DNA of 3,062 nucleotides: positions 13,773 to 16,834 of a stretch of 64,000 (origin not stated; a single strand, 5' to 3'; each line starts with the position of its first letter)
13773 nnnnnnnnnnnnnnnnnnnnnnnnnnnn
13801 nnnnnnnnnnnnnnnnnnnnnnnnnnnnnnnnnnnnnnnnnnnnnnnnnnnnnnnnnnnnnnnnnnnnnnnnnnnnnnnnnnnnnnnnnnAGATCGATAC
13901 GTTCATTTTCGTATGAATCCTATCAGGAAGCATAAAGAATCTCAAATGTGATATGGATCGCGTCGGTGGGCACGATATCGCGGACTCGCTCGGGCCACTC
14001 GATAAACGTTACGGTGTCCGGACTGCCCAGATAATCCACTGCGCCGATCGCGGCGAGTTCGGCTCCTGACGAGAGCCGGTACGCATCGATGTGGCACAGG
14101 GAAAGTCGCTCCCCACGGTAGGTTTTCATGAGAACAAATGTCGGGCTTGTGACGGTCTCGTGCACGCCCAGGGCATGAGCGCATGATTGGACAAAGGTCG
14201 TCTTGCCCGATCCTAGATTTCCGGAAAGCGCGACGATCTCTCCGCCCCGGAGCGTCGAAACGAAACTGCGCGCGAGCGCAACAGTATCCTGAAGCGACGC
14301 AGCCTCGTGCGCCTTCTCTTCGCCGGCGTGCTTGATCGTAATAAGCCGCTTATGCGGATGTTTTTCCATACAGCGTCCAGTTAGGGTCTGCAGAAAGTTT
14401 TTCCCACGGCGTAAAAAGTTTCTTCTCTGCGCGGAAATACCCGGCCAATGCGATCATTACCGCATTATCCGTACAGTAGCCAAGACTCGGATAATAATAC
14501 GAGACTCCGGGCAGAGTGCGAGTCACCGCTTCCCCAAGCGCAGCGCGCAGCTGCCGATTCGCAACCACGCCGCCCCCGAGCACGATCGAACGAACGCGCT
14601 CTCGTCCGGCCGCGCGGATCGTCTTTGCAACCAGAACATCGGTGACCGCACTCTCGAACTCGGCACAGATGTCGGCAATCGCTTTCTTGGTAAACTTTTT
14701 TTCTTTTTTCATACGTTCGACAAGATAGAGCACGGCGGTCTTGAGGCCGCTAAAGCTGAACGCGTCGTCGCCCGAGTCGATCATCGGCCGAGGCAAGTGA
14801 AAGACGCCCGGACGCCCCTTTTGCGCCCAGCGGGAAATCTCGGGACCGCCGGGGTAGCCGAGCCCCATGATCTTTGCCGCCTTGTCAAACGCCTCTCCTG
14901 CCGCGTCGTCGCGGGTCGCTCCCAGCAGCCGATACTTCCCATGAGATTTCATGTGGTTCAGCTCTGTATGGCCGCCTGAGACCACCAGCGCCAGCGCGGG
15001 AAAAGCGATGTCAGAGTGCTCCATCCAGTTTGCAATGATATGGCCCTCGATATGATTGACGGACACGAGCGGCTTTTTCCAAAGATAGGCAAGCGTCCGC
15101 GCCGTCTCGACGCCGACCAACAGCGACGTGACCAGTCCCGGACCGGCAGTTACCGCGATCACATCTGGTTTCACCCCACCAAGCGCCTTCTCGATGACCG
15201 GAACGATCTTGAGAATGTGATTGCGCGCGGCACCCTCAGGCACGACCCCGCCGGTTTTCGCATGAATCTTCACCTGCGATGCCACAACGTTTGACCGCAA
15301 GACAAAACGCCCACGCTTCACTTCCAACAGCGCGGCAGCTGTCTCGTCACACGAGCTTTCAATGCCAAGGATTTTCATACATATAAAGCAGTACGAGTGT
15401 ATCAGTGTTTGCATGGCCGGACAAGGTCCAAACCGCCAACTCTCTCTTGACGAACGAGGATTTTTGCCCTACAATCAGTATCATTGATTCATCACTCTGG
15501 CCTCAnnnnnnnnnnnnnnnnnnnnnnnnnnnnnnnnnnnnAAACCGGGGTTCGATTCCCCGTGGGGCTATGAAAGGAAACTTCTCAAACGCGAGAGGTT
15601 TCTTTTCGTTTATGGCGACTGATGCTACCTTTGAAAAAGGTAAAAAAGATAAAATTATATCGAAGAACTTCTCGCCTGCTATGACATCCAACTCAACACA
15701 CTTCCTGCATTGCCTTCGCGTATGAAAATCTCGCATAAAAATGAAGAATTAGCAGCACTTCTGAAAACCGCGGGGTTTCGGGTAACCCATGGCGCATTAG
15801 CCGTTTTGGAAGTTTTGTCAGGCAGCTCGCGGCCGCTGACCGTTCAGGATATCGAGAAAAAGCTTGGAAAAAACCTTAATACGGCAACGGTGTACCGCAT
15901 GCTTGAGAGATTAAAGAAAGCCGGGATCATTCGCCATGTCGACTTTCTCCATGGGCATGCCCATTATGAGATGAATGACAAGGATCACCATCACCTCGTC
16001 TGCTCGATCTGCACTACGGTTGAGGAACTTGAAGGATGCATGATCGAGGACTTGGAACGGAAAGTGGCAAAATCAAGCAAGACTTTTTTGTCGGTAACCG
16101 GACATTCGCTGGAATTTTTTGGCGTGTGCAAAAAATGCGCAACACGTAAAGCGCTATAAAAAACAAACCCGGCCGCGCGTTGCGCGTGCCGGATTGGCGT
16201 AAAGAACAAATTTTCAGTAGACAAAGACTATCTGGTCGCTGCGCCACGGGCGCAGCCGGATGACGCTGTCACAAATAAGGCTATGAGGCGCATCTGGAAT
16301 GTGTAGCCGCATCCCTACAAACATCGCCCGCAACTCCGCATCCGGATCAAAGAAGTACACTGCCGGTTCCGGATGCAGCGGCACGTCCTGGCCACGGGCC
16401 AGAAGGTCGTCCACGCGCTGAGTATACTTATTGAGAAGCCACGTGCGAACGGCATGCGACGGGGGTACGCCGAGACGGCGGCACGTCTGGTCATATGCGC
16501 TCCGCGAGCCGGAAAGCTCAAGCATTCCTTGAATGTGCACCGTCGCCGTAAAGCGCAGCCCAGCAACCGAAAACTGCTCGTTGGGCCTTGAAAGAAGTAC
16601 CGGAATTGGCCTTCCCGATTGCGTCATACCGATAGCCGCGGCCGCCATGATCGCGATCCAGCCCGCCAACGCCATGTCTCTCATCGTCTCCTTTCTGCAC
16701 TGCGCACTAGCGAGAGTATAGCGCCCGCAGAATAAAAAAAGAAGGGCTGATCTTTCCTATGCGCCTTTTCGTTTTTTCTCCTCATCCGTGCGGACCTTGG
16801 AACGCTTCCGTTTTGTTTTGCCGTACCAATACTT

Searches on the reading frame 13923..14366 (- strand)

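Call 88: search_protein_families(library=pfam, proteins=[window:13923-14366:-], max_evalue=0.0001)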
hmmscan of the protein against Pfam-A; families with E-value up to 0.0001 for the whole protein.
window:13923-14366:- (147 aa): 1 family
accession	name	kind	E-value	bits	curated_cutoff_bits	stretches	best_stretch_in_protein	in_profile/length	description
PF02367.23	TsaE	-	7.7e-36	123.3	26.6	1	24-141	3-118/128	Threonylcarbamoyl adenosine biosynthesis protein TsaE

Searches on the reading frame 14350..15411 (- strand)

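Call 88: search_protein_families(library=pfam, proteins=[window:14350-15411:-], max_evalue=0.0001)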
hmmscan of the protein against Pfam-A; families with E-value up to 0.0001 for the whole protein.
window:14350-15411:- (353 aa): 2 families
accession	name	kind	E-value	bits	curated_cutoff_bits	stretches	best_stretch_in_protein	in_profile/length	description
PF00814.31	TsaD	-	9.5e-86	288.2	24.8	1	39-321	3-263/264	tRNA N6-adenosine threonylcarbamoyltransferase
PF22521.2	HypF_C_2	-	1.5e-05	25.3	27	1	240-298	161-219/241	Carbamoyltransferase, Kae1-like Domain, second subdomain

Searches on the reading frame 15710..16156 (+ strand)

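Call 3: search_protein_families(library=pfam, proteins=[window:15710-16156:+], max_evalue=1)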
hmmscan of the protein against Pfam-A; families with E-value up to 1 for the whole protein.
window:15710-16156:+ (149 aa): 25 families
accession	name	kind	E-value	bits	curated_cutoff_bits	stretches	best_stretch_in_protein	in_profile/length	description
PF01475.25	FUR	-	4.1e-21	75.8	23.1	1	21-135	2-119/121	Ferric uptake regulator family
PF09339.16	HTH_IclR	-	1.1e-06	28.7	22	1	29-76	5-50/52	IclR helix-turn-helix domain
PF07106.19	TBPIP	-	5.8e-05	23.4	22.8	1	31-74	5-48/62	TBPIP/Hop2 winged helix domain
PF12840.13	HTH_20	-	0.00016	22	27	1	30-77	7-51/51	Helix-turn-helix domain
PF01978.25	TrmB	-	0.00076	19.7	25.6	1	39-76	19-54/68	Sugar-specific transcriptional regulator TrmB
PF01022.26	HTH_5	-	0.0015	18.8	22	1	30-75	5-46/47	Bacterial regulatory protein, arsR family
PF03965.22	Penicillinase_R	-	0.0016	19.2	22.6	1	31-77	7-54/115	Penicillinase repressor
PF08279.18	HTH_11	-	0.0036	17.6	25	1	31-73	4-44/55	HTH domain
PF12802.13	MarR_2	-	0.0048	17.5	27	1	29-76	7-52/61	MarR family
PF03551.20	PadR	-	0.005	17.2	27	1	41-76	8-49/75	Transcriptional regulator PadR-like family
PF01047.28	MarR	-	0.0058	16.9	24.6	1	39-75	14-48/59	MarR family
PF04055.27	Radical_SAM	-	0.0065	17.1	29.5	1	12-94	91-163/166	Radical SAM superfamily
PF03484.21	B5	-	0.012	16.2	28.6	1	43-69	3-29/67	tRNA synthetase B5 domain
PF02082.26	Rrf2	-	0.015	15.9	30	1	26-77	8-56/132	Iron-dependent Transcriptional regulator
PF13545.12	HTH_Crp_2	-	0.023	15.1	27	1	56-75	34-53/70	Crp-like helix-turn-helix domain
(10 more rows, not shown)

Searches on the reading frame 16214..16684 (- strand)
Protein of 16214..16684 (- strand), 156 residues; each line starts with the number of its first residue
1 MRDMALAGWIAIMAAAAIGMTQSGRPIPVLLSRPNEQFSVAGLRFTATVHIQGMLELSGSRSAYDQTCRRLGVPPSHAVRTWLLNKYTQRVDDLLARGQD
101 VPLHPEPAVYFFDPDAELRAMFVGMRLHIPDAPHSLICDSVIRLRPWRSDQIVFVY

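Call 3: search_protein_families(library=pfam, proteins=[window:16214-16684:-], max_evalue=1)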
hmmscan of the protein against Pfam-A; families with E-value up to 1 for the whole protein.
window:16214-16684:- (156 aa): 1 family
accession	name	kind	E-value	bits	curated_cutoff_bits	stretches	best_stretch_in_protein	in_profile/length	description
PF02275.23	CBAH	-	0.27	11.3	20.4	1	14-50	50-87/316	Linear amide C-N hydrolases, choloylglycine hydrolase family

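Call 79: search_protein_families(library=ncbifam, proteins=[window:16214-16684:-], max_evalue=0.001)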
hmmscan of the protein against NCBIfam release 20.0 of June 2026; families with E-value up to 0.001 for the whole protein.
window:16214-16684:- (156 aa): 0 families
